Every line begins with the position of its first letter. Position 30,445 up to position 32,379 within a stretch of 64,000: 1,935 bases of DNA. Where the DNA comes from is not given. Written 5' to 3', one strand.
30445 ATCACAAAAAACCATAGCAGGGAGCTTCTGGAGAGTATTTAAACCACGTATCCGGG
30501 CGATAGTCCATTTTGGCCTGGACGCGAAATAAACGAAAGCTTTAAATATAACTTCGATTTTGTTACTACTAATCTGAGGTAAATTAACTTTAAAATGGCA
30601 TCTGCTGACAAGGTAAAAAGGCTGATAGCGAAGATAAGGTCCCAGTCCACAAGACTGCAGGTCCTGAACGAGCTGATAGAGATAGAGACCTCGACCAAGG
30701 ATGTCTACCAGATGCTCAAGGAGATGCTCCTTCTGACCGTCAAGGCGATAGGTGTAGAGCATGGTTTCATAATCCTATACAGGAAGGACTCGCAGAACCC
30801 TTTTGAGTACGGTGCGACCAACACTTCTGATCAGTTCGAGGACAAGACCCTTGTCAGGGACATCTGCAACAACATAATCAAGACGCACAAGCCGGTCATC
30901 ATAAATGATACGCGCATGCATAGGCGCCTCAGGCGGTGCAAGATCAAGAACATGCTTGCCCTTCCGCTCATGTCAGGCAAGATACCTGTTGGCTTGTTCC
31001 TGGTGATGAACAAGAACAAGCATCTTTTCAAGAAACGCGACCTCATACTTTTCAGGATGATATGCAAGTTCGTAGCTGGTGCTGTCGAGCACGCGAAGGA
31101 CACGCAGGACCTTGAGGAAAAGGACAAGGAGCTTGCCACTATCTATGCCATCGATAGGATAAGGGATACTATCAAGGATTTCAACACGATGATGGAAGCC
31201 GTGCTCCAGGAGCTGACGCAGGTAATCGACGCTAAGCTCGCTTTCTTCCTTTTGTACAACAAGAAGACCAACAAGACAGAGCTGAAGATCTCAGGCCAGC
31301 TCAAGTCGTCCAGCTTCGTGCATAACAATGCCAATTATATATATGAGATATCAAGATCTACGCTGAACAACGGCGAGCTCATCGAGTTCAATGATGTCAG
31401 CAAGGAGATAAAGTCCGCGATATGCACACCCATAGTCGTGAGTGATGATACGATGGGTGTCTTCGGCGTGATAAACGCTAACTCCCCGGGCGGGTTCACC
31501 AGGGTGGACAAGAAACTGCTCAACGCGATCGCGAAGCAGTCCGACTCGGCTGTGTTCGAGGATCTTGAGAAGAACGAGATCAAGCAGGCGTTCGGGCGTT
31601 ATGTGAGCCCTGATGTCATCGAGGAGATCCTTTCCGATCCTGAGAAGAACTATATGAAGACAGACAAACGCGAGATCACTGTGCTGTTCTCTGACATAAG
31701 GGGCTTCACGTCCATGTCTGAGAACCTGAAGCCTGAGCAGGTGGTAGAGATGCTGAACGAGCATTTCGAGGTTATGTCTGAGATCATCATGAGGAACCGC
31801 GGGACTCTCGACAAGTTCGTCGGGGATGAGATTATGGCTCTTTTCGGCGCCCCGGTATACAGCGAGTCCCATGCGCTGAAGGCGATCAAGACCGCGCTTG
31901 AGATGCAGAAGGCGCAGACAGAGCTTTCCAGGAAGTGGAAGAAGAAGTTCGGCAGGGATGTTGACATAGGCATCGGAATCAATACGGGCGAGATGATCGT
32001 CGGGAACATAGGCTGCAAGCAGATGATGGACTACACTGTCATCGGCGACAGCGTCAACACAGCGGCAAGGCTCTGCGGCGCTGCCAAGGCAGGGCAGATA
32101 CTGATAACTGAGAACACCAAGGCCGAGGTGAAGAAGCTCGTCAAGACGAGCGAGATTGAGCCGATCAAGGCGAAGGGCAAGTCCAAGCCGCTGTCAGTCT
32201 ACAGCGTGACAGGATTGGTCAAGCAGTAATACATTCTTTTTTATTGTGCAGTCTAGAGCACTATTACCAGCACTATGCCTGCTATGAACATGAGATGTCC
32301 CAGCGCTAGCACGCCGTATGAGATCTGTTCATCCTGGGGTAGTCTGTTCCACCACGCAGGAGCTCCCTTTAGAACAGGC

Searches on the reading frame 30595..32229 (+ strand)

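Call 46: search_protein_families(library=pfam, proteins=[window:30595-32229:+], max_evalue=0.001)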
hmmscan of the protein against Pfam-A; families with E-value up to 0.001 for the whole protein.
window:30595-32229:+ (544 aa): 5 families
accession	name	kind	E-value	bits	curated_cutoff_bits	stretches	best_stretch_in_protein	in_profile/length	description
PF00211.25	Guanylate_cyc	-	3.2e-33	115.3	21.9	1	357-536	5-179/183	Adenylate and Guanylate cyclase catalytic domain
PF13185.12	GAF_2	-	5.3e-20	72.5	28.6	2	35-165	2-136/136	GAF domain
PF01590.32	GAF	-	1.4e-14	55.2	22.4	2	39-164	4-133/133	GAF domain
PF13492.12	GAF_3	-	2.4e-09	38.1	27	0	198-315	4-122/129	GAF domain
PF15714.11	SpoVT_C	-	0.00036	21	27.5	0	261-314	70-121/128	Stage V sporulation protein T C-terminal, transcription factor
